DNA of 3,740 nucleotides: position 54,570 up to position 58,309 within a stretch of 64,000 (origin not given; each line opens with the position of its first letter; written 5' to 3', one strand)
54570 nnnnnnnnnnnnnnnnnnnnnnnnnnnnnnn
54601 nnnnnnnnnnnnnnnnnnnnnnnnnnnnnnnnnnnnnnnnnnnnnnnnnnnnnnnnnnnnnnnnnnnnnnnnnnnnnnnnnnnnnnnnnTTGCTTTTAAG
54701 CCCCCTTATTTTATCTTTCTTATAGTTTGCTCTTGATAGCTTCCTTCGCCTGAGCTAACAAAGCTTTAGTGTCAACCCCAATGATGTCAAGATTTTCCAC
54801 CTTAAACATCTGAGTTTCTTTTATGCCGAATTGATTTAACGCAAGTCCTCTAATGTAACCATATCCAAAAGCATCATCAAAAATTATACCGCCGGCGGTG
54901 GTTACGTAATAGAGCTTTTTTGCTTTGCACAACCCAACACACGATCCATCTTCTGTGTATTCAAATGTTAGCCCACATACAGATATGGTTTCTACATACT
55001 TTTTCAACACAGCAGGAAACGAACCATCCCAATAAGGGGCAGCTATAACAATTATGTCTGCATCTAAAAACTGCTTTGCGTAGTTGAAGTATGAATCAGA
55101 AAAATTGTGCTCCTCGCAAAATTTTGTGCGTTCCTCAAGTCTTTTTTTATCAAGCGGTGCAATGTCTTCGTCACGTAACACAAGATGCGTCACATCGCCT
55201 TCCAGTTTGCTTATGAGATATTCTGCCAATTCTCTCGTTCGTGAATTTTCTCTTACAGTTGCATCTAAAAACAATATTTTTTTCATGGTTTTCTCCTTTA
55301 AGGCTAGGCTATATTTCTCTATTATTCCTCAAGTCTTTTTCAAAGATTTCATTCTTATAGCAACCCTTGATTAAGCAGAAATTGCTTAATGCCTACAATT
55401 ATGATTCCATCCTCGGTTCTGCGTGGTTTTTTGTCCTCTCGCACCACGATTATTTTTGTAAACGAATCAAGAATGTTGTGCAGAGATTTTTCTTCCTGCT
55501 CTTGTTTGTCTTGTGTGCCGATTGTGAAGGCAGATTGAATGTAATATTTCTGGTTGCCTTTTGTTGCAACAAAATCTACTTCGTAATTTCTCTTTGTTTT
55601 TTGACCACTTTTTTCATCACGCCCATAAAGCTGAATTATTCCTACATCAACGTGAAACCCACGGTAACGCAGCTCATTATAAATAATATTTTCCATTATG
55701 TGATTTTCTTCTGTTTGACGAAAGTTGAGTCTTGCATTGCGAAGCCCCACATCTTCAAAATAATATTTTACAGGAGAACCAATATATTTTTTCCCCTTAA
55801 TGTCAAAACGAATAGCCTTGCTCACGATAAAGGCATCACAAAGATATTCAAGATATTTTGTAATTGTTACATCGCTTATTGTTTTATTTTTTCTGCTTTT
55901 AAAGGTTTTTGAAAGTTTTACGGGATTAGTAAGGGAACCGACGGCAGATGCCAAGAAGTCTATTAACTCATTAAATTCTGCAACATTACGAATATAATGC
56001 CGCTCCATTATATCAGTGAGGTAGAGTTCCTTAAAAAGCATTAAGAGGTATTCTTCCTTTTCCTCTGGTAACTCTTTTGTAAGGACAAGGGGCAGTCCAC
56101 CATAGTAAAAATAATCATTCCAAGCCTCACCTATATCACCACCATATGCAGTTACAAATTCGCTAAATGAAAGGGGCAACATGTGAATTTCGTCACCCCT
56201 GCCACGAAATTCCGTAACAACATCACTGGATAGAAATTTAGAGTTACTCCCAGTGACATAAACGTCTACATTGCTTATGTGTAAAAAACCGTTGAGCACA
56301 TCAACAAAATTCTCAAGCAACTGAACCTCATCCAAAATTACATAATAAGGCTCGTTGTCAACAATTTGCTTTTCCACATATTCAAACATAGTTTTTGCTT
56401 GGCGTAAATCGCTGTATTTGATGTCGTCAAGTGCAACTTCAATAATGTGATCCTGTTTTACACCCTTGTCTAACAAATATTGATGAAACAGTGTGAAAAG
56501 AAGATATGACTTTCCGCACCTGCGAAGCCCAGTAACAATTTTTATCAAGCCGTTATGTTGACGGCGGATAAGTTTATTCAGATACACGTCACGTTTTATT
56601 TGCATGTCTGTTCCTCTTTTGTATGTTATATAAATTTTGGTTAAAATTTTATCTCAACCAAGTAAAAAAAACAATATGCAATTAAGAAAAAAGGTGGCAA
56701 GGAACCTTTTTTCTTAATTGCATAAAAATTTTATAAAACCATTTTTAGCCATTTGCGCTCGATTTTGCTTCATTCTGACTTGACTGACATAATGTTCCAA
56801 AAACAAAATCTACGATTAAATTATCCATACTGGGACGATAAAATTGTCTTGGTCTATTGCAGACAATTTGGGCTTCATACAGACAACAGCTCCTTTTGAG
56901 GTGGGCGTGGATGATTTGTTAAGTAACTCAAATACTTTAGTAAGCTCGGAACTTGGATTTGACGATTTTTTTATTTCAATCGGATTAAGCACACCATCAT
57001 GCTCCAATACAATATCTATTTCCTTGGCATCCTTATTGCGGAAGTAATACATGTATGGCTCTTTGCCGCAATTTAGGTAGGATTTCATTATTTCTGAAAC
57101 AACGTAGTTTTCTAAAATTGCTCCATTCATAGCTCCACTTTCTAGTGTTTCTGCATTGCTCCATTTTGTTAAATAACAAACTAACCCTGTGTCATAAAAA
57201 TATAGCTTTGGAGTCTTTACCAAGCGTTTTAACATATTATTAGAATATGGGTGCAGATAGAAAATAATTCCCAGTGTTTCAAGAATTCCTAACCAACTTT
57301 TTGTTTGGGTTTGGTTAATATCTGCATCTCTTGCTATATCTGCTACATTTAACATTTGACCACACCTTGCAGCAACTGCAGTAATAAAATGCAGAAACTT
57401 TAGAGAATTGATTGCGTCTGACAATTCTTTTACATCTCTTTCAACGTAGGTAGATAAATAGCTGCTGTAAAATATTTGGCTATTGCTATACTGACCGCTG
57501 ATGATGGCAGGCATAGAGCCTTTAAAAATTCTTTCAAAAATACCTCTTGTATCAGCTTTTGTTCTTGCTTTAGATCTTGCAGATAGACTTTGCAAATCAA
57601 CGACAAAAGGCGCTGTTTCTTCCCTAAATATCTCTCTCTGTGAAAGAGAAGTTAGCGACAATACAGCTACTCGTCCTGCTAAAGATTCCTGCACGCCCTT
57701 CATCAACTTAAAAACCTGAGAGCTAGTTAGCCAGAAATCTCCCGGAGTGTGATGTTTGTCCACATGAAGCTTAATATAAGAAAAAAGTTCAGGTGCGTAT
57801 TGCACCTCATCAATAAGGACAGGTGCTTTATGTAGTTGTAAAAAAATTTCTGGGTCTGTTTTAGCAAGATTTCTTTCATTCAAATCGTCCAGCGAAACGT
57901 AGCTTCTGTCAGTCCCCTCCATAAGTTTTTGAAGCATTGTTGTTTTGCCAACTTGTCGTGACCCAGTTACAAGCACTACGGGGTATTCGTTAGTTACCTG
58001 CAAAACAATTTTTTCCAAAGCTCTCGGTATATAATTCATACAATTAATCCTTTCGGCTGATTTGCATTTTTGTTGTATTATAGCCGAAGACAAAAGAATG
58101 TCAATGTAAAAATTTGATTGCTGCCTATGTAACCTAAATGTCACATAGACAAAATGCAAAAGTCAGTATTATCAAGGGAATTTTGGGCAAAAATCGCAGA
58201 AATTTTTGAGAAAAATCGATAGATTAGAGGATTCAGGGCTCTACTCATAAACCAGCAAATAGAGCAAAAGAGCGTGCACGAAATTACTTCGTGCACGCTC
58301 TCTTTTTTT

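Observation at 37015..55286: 18-kb operon of five stand-alone A-T-C synthetase paralogues, a free C domain, a carboxy(nor)spermidine-dehydrogenase-like enzyme and a flavodoxin-fold reductase: an NRPS-like system I cannot match to a characterised pathway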

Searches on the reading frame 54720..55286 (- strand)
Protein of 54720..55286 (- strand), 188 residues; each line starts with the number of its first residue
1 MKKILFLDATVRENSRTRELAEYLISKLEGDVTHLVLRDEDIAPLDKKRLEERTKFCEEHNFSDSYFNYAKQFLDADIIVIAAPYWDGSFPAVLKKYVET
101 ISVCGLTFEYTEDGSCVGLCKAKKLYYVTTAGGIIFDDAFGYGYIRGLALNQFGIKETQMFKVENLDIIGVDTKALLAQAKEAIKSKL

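Call 3: search_protein_families(library=pfam, proteins=[window:54720-55286:-])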
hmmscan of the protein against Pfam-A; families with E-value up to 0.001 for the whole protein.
window:54720-55286:- (188 aa): 2 families
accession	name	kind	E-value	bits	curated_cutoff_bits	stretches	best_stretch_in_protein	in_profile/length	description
PF02525.22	Flavodoxin_2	-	1.8e-25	90.2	27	1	2-188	1-198/198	Flavodoxin-like fold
PF03358.20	FMN_red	-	3.5e-11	43.4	24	1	3-103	2-98/152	NADPH-dependent FMN reductase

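Call 19: search_protein_families(library=ncbifam, proteins=[window:54720-55286:-], max_evalue=0.001)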
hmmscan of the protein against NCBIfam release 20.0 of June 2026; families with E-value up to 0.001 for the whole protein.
window:54720-55286:- (188 aa): 5 families
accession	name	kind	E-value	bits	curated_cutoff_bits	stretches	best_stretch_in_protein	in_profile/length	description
NF010075.0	PRK13556.1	subfamily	8.9e-15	55.2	188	1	58-164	72-181/208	FMN-dependent NADH-azoreductase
NF010074.0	PRK13555.1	equivalog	6.5e-10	38.7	432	1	58-130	94-165/230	FMN-dependent NADH-azoreductase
NF002370.0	PRK01355.1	subfamily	2.2e-09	37.1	143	1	1-164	1-169/199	FMN-dependent NADH-azoreductase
NF007280.0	PRK09739.1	equivalog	5.6e-07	29.4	162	1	2-108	4-112/199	NAD(P)H oxidoreductase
TIGR03566.1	FMN_reduc_MsuE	equivalog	2.1e-05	24.4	212.5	1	4-103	2-96/174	FMN reductase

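Call 81: search_solved_structures(query=window:54720-55286:-, max_evalue=0.001)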
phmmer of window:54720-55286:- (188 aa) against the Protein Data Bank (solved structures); distinct sequences matched with E-value up to 0.001: 21.
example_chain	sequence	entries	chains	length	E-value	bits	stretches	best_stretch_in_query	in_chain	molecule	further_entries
6jxs_A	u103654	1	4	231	3.5e-14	56.2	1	68-165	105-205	FMN-dependent NADH-azoreductase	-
6jxn_A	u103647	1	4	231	5e-14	55.7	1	68-165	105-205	FMN-dependent NADH-azoreductase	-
9c0w_A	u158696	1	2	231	2.1e-13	53.6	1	71-168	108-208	FMN-dependent NADH:quinone oxidoreductase 3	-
3w78_A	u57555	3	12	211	2.3e-13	53.5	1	71-168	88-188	FMN-dependent NADH-azoreductase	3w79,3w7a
2hpv_A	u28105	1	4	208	2.6e-13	53.3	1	67-170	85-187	FMN-dependent NADH-azoreductase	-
6qu0_A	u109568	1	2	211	6.7e-13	52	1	70-138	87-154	FMN-dependent NADH-azoreductase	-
4c0w_A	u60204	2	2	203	1.1e-12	51.2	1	70-166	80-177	FMN-DEPENDENT NADH-AZOREDUCTASE 1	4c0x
4c14_A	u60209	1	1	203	1.1e-12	51.2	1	70-166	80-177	FMN-DEPENDENT NADH-AZOREDUCTASE 1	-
3p0r_A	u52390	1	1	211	5.2e-10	42.6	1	68-137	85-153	Azoreductase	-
3w77_A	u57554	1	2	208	5.3e-10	42.5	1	68-136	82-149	FMN-dependent NADH-azoreductase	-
4ese_A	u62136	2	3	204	3.7e-09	39.8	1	75-166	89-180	FMN-dependent NADH-azoreductase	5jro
3u7i_A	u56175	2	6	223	6.6e-09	39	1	56-169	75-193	FMN-dependent NADH-azoreductase 1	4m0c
7n2x_A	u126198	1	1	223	3.2e-08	36.7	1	73-138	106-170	FMN-dependent NADH:quinone oxidoreductase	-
1v4b_A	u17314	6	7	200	3.3e-08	36.7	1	74-138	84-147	NADH-azoreductase, FMN-dependent | Azo Reductase | FMN-dependent NADH-azoreductase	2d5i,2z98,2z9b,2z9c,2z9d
1tik_A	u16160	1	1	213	3.6e-08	36.6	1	74-138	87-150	Acyl carrier protein phosphodiesterase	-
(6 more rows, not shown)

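Call 82: search_protein_families(library=padloc, proteins=[window:54720-55286:-], max_evalue=0.001)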
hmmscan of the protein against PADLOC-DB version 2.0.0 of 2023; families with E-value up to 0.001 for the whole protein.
window:54720-55286:- (188 aa): 0 families

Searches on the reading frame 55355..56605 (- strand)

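Call 4: search_protein_families(library=pfam, proteins=[window:55355-56605:-])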
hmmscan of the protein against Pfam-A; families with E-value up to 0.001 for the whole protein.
window:55355-56605:- (416 aa): 2 families
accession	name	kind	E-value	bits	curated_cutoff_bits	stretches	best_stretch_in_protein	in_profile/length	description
PF13173.12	AAA_14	-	9.9e-32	110.1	27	1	21-150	4-128/129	AAA domain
PF13635.12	DUF4143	-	6e-19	68.8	28.1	1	198-357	3-156/160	Domain of unknown function (DUF4143)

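Call 82: search_protein_families(library=padloc, proteins=[window:55355-56605:-], max_evalue=0.001)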
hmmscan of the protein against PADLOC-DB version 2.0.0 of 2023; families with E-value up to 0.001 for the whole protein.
window:55355-56605:- (416 aa): 7 families
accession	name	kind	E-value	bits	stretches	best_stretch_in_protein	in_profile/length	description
PDLC04787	PDC-S01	-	5.4e-114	379.3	1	2-412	10-408/412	-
PDLC04789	PDC-S01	-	5e-37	125.8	1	3-352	2-332/375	-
PDLC04786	PDC-S01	-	2.4e-16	57.5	2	23-156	24-159/439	-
PDLC04791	PDC-S01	-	2.8e-16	57.2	1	16-382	16-367/395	-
PDLC04790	PDC-S01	-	9.9e-16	55.5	1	23-407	31-415/422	-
PDLC04788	PDC-S01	-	3.1e-11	40.9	1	23-394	23-410/448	-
PDLC04792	PDC-S01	-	1.1e-05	22.2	1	9-155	10-156/452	-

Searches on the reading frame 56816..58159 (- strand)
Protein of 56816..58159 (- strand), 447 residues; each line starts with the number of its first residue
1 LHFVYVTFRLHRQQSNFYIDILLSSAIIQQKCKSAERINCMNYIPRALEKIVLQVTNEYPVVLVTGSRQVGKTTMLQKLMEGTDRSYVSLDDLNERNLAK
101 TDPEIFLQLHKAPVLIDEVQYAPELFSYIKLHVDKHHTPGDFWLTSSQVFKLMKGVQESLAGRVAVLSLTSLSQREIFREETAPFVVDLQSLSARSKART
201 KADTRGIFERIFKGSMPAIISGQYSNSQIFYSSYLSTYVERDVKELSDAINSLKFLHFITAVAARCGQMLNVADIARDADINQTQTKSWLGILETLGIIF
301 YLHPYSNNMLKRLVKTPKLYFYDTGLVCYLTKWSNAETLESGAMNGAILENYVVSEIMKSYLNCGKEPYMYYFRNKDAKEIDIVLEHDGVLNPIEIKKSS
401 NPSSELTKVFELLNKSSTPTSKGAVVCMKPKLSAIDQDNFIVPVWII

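Call 4: search_protein_families(library=pfam, proteins=[window:56816-58159:-])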
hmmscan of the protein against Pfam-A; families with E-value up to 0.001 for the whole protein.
window:56816-58159:- (447 aa): 2 families
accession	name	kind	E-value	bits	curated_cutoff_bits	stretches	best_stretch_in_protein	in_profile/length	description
PF13635.12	DUF4143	-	3.1e-46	157.5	28.1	1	240-399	1-160/160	Domain of unknown function (DUF4143)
PF13173.12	AAA_14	-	3.7e-27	95.3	27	1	60-177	3-128/129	AAA domain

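Call 82: search_protein_families(library=padloc, proteins=[window:56816-58159:-], max_evalue=0.001)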
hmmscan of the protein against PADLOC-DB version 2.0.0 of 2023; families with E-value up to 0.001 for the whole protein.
window:56816-58159:- (447 aa): 8 families
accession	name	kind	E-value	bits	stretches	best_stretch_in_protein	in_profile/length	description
PDLC04790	PDC-S01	-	1.9e-110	367.5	1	38-445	5-415/422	-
PDLC04789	PDC-S01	-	3.5e-59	198.7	1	44-411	2-353/375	-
PDLC04787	PDC-S01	-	2.7e-26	90.4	1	40-431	5-389/412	-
PDLC04791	PDC-S01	-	1.5e-24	84.4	2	232-411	186-364/395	-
PDLC04788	PDC-S01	-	2.1e-21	74.3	1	58-402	19-386/448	-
PDLC04786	PDC-S01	-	6.6e-19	66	1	62-410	23-398/439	-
PDLC04792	PDC-S01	-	1.9e-16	57.7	2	317-434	305-418/452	-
PDLC01037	Csx1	-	8.3e-06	23.6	1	331-429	191-279/320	ARF+Nuclease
